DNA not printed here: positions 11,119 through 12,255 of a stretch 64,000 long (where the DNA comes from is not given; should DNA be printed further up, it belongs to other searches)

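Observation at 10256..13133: Tandem triplication of secreted G1 (eqolisin-type) glutamic peptidase genes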

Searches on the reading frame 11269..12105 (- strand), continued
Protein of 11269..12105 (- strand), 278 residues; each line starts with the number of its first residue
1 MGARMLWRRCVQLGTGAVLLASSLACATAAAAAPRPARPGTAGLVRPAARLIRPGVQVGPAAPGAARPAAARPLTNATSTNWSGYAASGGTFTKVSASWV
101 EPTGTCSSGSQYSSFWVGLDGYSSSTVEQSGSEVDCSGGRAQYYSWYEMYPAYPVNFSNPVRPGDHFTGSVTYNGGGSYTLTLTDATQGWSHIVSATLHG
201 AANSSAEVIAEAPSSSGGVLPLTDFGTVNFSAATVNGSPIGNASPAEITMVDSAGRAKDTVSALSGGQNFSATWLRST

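Call 20: find_encoding_contigs(protein=P0007, flank=8000, max_places=3)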
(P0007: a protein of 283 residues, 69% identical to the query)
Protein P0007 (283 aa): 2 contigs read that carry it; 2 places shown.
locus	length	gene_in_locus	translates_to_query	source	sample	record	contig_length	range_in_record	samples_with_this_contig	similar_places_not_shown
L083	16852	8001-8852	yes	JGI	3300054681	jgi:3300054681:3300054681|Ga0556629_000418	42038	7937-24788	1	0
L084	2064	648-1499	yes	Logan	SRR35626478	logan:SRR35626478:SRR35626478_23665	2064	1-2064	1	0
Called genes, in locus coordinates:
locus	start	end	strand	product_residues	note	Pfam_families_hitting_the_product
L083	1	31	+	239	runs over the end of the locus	PF01184:Gpr1_Fun34_YaaH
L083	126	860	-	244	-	PF11209:LmeA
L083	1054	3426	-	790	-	PF00069:Pkinase, PF07714:PK_Tyr_Ser-Thr, PF22494:choice_anch_I (faint), PF10282:Lactonase (weak)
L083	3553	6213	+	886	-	PF00498:FHA, PF16697:Yop-YscD_cpl, PF00498:FHA, PF00005:ABC_tran, PF13304:AAA_21, PF01061:ABC2_membrane, PF12698:ABC2_membrane_3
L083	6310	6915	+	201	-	-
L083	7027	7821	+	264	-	PF01828:Peptidase_A4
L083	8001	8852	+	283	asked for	PF01828:Peptidase_A4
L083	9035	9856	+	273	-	PF01828:Peptidase_A4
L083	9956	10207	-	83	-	-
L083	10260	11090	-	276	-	PF02585:PIG-L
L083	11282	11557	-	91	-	-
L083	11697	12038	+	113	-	PF00376:MerR (weak), PF13411:MerR_1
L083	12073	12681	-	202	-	PF00440:TetR_N, PF13977:TetR_C_6 (weak)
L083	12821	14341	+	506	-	PF00324:AA_permease, PF13520:AA_permease_2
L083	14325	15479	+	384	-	PF03576:Peptidase_S58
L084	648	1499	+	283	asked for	PF01828:Peptidase_A4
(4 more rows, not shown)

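Call 23: list_cluster_members(proteins=[window:11269-12105:-, window:12270-13133:-, window:12270-13106:-, window:10256-11095:-, window:10256-11083:-, window:9325-10137:-])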
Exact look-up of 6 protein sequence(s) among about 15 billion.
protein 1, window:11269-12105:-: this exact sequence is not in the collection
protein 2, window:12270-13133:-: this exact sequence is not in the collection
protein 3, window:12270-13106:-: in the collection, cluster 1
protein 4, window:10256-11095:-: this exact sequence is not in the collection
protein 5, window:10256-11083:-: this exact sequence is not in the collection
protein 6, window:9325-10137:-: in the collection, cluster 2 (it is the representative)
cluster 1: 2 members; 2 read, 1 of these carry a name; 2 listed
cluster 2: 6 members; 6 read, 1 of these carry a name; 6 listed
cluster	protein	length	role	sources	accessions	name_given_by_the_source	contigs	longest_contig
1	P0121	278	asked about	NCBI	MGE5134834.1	MAG: G1 family glutamic endopeptidase [Gemmatimonadota bacterium]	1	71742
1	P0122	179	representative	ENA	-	-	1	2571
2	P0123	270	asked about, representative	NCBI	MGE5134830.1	MAG: N-acyl homoserine lactonase family protein [Gemmatimonadota bacterium]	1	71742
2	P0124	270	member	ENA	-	-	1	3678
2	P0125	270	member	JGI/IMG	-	-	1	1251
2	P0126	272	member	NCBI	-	-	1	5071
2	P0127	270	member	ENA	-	-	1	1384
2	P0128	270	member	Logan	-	-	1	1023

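Call 39: search_solved_structures(query=A3, max_evalue=0.01, show_alignments=2)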
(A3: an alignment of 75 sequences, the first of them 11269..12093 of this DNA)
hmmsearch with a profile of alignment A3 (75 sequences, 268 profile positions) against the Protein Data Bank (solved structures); distinct sequences matched with E-value up to 0.01: 2.
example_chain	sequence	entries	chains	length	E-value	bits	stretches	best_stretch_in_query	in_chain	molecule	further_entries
1y43_B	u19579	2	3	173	2.1e-16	63.1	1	101-252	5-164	Aspergillopepsin II heavy chain | Aspergillopepsin-2 heavy chain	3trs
1s2b_A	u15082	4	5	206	6.2e-13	51.7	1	70-254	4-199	Scytalidopepsin B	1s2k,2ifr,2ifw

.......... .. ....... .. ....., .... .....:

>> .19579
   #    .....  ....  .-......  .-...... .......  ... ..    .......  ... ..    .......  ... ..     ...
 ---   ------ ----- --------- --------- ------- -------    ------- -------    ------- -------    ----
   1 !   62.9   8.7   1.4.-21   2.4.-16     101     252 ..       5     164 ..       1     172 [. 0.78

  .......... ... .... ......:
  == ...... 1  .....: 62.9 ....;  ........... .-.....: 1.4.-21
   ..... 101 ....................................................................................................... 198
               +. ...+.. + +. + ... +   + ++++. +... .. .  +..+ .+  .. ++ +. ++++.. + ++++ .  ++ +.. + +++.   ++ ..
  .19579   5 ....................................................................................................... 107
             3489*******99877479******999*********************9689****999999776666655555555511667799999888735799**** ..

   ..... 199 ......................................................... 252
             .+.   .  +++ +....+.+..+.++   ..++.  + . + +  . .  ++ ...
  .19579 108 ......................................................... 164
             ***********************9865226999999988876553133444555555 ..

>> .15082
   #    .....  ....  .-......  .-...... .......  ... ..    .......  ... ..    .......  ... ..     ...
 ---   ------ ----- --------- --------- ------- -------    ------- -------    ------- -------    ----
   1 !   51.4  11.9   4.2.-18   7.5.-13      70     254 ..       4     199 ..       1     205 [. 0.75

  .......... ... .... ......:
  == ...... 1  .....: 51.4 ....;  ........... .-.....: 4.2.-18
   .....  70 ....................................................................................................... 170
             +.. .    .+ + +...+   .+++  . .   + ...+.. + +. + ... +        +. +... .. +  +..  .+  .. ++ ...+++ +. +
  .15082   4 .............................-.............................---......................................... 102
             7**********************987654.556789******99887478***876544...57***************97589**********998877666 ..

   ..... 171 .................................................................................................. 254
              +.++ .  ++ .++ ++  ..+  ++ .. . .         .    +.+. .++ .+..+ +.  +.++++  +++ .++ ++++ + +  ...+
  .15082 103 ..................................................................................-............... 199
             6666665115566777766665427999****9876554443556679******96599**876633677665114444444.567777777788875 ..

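Call 42: predict_structure(alignment_id=A3)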
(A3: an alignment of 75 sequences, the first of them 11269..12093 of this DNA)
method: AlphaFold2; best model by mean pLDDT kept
length: 274 residues; sequences in the alignment: 75
mean_pLDDT: 81.4   pTM: 0.76
mean pLDDT of the five models: 81.4, 80.6, 80.4, 80.2, 79.8
residues with pLDDT >= 90: 179; 70-90: 25; 50-70: 6; < 50: 64
segments of 3 or more residues with pLDDT < 50: 1-3, 5-48, 53-66
pLDDT, mean of each block of 10 residues (from residue 1): 42 40 35 33 42 46 48 92 96 98 92 94 96 94 95 97 99 98 98 95 94 88 98 97 94 96 98 91
secondary structure, 60 per line:
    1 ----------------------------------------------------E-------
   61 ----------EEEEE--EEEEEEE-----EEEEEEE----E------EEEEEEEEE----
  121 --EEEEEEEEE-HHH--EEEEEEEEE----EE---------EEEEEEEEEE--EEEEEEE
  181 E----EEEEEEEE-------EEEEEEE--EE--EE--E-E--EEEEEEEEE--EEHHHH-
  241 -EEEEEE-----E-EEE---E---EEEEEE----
elements in order: E71-75 E78-84 E90-96 E108-116 E123-131 E138-146 E162-171 E174-181 E186-193 E201-207 E223-231 H236-239 E242-247 E255-257 E265-270
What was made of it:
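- The pro-segment is disordered in the model (pLDDT below 50, call 42), so its inhibitory docking is unverified.
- Tried and rejected: The AF2 model leaves the pro-segment disordered (call 42).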

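Call 46: fold_search(model_id=the predicted structure, library=pdb)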
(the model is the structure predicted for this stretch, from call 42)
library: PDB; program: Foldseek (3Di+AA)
matches with E <= 10: 1132; with E <= 0.001: 15
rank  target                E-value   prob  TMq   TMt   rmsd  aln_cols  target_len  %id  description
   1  2ifw_A                1.9e-13  1.00  0.64  0.84   2.6       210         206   24  Crystal structure of scytalido-glutamic peptidase with a transition state analog inhibitor (released 2006-10-03)
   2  2ifr_A                5.6e-13  1.00  0.62  0.83   2.7       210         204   24  Crystal structure of Scytalido-glutamic peptidase with a peptide based transition state analog (released 2006-10-03)
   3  1s2b                  7.5e-11  1.00  0.59  0.80   3.0       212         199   23  Structure of SCP-B the first member of the Eqolisin family of Peptidases to have its structure determined (released 2004-04-27)
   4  3trs_D                3.2e-08  1.00  0.55  0.85   2.3       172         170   26  The crystal structure of aspergilloglutamic peptidase from Aspergillus niger (released 2012-08-22)
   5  1y43_B                4.2e-08  1.00  0.55  0.85   2.4       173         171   25  crystal structure of aspergilloglutamic peptidase from Aspergillus niger (released 2005-12-13)
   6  8xai_D                1.0e-06  1.00  0.47  0.62   4.9       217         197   16  Crystal structure of Protease CPAVM1 in Bacillus subtilis LjM2 (released 2024-06-19)
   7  4hfs_A                1.4e-06  1.00  0.48  0.62   4.6       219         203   14  Crystal structure of an uncharacterized protein (yncM) from Bacillus subtilis subsp. subtilis str. 168 at 1.55 A resol (released 2012-12-05)
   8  8xai_A                3.8e-06  1.00  0.46  0.60   4.9       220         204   15  Crystal structure of Protease CPAVM1 in Bacillus subtilis LjM2 (released 2024-06-19)
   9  8xai_B                4.9e-06  1.00  0.47  0.61   4.9       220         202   15  Crystal structure of Protease CPAVM1 in Bacillus subtilis LjM2 (released 2024-06-19)
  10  7zva_A                3.6e-04  1.00  0.39  0.33   9.8       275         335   11  Crystal Structure of the native zymogen form of the glutamic-class prolyl-endopeptidase neprosin at 1.80 A resolution. (released 2022-08-10)
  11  7zu8_A                3.8e-04  1.00  0.38  0.32  10.0       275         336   12  Crystal Structure of the zymogen form of the glutamic-class prolyl-endopeptidase neprosin at 2.05 A resolution in pres (released 2022-08-10)
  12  7zvb_A                7.2e-04  1.00  0.38  0.40   9.8       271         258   10  Crystal Structure of the mature form of the glutamic-class prolyl-endopeptidase neprosin at 2.35 A resolution. (released 2022-08-10)
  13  7zvc_A                8.4e-04  1.00  0.39  0.41   8.4       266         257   10  Second crystal form of the mature glutamic-class prolyl-endopeptidase neprosin at 1.85 A resolution. (released 2022-08-10)
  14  3uk9_E                8.4e-04  1.00  0.28  0.30   7.9       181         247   12  Galactose-specific lectin from Dolichos lablab (released 2012-11-14)
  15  8j67_C                8.9e-04  0.99  0.26  0.35   9.9       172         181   12  Crystal structure of Toxoplasma gondii M2AP (released 2023-08-30)
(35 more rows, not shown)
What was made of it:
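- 11269..12093 (-): g2: G1 glutamic peptidase paralogue, 274 aa, with an acidic mature domain (pI 4.5). It is the copy closest to the single-copy syntenic orthologues. NCBI's call for it is truncated to 179 aa. AF2 domain pLDDT above 90; Foldseek 2ifw_A TM 0.84 and 1y43_B TM 0.85 (calls 42, 46).
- Its best PDB matches are SGP 2ifw (TM 0.84) and AGP 1y43 (TM 0.85) (calls 42, 46).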

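Call 65: search_protein_representatives(alignment_id=A3)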
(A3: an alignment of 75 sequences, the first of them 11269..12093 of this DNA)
Query: 75 sequences, 268 profile positions. Proteins with E-value up to 0.001 (for the whole library): 10540; up to 1e-10: 6840; up to 1e-30: 1856. The best 150 are listed.
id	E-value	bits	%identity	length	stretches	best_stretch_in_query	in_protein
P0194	6.7e-109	379.5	-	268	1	1-268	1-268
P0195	3.2e-107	374.0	-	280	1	2-268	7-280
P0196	3.3e-105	367.4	-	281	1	3-267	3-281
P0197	7.0e-97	340.1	-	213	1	65-267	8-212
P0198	5.4e-92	324.1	-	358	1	3-266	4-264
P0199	5.8e-91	320.7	-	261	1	20-266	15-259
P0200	2.8e-88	311.9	-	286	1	2-266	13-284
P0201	1.3e-86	306.4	-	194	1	90-242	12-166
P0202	2.5e-86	305.5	-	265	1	1-267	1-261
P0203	2.8e-85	302.1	-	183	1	85-267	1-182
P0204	4.7e-84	298.0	-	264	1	10-267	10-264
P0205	6.5e-83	294.3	-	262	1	6-265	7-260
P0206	4.2e-82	291.6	-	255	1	35-266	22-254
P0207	5.9e-82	291.2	-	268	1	1-266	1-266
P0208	7.2e-80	284.3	-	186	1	44-192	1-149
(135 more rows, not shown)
